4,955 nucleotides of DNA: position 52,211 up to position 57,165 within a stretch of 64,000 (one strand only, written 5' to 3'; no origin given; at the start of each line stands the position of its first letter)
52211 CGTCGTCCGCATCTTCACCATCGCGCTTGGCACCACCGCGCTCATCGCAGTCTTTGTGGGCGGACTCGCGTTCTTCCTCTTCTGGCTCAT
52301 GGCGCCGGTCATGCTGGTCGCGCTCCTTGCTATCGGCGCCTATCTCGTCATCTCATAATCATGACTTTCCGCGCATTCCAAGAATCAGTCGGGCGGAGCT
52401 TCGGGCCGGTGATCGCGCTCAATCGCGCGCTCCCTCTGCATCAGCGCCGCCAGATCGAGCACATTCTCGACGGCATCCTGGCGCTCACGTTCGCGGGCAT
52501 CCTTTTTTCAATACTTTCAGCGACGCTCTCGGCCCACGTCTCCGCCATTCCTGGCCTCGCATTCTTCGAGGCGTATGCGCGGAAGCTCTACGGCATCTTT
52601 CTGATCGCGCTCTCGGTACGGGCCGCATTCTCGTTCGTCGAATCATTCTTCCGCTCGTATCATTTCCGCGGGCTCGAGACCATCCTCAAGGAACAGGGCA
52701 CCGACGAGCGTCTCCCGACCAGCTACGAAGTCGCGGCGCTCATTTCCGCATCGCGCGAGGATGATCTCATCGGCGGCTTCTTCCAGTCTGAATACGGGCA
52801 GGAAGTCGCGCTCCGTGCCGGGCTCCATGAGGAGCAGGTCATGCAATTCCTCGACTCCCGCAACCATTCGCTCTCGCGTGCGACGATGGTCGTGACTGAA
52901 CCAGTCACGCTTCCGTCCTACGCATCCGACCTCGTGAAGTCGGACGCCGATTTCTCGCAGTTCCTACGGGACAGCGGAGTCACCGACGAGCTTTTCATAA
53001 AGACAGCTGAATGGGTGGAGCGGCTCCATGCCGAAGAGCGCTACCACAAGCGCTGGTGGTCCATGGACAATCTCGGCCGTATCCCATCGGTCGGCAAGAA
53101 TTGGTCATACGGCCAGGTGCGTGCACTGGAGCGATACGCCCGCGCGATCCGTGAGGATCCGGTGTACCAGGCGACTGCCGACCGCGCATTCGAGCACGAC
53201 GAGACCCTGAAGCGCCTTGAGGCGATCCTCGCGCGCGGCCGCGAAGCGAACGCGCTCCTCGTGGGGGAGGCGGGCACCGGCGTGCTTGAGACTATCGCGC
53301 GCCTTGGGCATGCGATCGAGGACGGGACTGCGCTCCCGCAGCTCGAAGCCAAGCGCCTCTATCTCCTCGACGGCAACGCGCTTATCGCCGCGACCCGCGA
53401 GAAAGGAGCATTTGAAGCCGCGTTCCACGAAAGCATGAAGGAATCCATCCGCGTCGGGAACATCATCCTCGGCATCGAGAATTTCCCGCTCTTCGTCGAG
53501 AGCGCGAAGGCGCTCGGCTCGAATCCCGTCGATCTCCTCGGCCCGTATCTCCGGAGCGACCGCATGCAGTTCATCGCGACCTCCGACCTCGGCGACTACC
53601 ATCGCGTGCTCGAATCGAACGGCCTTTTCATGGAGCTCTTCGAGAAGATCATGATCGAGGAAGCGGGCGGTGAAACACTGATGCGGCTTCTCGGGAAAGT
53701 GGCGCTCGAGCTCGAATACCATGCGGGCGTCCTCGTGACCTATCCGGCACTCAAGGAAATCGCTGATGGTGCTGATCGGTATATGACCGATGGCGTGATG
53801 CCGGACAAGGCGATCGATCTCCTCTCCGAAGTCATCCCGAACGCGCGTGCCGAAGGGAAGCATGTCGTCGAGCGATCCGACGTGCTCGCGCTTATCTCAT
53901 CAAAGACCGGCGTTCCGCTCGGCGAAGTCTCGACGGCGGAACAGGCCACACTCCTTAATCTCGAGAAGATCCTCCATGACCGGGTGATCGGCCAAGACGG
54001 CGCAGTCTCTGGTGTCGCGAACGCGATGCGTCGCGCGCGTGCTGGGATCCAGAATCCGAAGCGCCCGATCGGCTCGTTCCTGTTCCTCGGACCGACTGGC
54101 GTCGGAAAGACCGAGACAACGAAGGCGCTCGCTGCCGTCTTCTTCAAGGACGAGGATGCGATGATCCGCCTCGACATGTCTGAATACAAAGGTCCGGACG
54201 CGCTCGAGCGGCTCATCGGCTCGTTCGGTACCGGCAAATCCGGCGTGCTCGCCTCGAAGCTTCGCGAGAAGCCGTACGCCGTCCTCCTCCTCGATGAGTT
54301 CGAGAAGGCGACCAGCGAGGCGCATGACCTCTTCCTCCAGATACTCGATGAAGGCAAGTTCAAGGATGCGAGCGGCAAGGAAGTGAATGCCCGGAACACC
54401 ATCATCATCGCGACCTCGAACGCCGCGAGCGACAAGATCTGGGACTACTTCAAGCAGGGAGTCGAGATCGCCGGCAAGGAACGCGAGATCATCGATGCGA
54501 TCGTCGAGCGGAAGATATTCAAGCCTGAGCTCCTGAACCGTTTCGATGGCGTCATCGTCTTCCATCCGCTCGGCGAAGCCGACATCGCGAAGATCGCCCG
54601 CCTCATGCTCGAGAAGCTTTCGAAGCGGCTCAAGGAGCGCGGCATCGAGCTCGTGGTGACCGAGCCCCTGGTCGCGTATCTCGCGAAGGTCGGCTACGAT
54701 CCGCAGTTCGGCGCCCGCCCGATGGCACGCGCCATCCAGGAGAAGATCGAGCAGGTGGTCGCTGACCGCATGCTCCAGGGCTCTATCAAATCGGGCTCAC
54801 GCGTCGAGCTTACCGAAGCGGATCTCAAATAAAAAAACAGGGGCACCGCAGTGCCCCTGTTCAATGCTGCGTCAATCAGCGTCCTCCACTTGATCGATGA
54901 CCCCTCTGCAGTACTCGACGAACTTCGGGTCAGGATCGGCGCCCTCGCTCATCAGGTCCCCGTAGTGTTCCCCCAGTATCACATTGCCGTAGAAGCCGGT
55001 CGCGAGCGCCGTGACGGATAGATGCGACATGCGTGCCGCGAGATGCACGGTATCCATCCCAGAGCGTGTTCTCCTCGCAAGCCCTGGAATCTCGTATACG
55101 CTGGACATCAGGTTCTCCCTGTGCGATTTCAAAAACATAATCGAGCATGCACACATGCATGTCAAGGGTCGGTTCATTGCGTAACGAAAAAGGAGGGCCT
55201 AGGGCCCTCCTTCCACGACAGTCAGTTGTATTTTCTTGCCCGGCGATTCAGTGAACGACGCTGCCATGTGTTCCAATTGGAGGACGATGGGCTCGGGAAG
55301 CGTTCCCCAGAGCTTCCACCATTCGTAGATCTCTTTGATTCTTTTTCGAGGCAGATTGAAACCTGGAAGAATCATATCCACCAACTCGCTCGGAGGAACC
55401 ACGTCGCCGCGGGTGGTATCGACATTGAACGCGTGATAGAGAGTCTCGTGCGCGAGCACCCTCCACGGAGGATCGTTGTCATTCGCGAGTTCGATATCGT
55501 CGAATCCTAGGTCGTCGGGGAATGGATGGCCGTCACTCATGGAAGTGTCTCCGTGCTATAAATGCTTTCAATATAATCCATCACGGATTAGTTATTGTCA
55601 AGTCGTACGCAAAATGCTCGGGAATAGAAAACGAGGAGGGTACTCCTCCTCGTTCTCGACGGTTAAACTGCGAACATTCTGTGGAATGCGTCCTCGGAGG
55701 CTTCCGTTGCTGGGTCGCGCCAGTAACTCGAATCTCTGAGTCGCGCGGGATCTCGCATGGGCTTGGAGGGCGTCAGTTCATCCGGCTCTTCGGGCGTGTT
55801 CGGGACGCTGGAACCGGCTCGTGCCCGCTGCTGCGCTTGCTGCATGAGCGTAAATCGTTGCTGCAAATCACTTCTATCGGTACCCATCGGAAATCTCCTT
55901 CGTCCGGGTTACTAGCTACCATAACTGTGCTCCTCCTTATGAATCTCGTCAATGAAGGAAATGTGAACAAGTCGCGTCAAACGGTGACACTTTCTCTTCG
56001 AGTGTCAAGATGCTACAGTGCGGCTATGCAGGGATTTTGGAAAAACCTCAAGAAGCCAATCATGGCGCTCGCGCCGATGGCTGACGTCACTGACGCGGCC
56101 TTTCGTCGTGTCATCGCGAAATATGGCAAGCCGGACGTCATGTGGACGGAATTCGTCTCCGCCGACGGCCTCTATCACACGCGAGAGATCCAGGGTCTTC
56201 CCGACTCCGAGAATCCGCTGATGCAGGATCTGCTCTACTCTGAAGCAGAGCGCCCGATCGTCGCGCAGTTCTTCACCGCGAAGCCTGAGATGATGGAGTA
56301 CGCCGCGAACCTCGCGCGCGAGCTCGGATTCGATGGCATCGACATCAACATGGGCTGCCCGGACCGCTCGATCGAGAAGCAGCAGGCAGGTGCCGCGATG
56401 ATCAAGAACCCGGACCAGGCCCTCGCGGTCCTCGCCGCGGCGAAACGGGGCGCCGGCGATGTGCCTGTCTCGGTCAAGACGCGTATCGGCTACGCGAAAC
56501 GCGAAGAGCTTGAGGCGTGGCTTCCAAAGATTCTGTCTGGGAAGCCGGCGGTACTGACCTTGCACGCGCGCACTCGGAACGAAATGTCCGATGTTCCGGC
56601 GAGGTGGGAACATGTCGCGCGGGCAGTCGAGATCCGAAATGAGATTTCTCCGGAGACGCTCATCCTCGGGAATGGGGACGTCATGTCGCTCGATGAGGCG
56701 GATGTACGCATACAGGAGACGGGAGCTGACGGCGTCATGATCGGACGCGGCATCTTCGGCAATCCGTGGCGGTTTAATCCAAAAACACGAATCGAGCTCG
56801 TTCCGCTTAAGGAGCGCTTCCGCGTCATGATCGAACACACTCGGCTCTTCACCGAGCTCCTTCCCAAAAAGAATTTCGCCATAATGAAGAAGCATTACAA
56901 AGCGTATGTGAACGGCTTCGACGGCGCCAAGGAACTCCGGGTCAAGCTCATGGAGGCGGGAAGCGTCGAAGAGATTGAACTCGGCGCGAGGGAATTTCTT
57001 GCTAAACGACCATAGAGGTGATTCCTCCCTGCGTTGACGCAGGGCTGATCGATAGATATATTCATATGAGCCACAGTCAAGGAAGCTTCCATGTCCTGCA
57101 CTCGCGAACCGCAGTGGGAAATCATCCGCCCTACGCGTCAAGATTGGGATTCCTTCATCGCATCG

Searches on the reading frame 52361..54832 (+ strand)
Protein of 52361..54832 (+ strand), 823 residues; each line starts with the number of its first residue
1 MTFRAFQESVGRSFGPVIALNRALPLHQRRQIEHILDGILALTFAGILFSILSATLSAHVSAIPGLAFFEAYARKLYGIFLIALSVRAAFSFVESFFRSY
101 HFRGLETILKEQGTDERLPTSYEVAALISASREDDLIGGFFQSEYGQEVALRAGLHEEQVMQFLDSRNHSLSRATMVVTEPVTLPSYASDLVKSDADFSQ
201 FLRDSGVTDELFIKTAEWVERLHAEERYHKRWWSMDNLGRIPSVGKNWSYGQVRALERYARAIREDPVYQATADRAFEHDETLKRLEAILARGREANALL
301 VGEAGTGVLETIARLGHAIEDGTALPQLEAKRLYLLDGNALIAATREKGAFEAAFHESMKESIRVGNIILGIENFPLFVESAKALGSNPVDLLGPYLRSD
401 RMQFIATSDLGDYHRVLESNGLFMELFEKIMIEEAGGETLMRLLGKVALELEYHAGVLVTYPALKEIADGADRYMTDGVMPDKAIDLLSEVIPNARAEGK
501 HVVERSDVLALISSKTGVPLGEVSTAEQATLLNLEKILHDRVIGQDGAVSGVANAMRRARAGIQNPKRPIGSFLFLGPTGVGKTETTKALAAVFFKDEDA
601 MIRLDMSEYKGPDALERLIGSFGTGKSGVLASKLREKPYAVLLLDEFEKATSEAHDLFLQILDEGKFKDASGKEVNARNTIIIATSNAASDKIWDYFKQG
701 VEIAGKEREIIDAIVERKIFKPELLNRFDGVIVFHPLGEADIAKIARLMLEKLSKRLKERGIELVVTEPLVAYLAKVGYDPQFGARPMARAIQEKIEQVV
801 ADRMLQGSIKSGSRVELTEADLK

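Call 62: search_protein_families(library=pfam, proteins=[window:52361-54832:+], max_evalue=0.001)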
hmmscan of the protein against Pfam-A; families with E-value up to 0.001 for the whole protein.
window:52361-54832:+ (823 aa): 6 families
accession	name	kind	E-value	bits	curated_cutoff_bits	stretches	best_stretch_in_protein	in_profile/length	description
PF07724.20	AAA_2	-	7.7e-41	140.3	27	1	568-729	1-164/166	AAA domain (Cdc48 subfamily)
PF10431.15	ClpB_D2-small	-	6.8e-26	90.6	21.9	1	737-816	1-80/81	C-terminal, D2-small domain, of ClpB protein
PF07728.20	AAA_5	-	4.1e-10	40.3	22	1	573-690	2-125/139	AAA domain (dynein-related subfamily)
PF17871.7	AAA_lid_9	-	3.5e-08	33.7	22.8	1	441-503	6-68/104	AAA lid domain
PF00004.35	AAA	-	1.5e-06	29.1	21.2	1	574-688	2-110/131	ATPase family associated with various cellular activities (AAA)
PF00158.32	Sigma54_activat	-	3.2e-06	27.4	20.2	1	554-689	6-144/168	Sigma-54 interaction domain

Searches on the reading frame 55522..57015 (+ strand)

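Call 62: search_protein_families(library=pfam, proteins=[window:55522-57015:+], max_evalue=0.001)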
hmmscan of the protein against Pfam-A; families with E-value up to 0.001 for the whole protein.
window:55522-57015:+ (497 aa): 1 family
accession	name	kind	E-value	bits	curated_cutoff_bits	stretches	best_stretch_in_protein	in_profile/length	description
PF01207.24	Dus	-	2.3e-59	201.5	20.4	1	183-482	2-295/311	Dihydrouridine synthase (Dus)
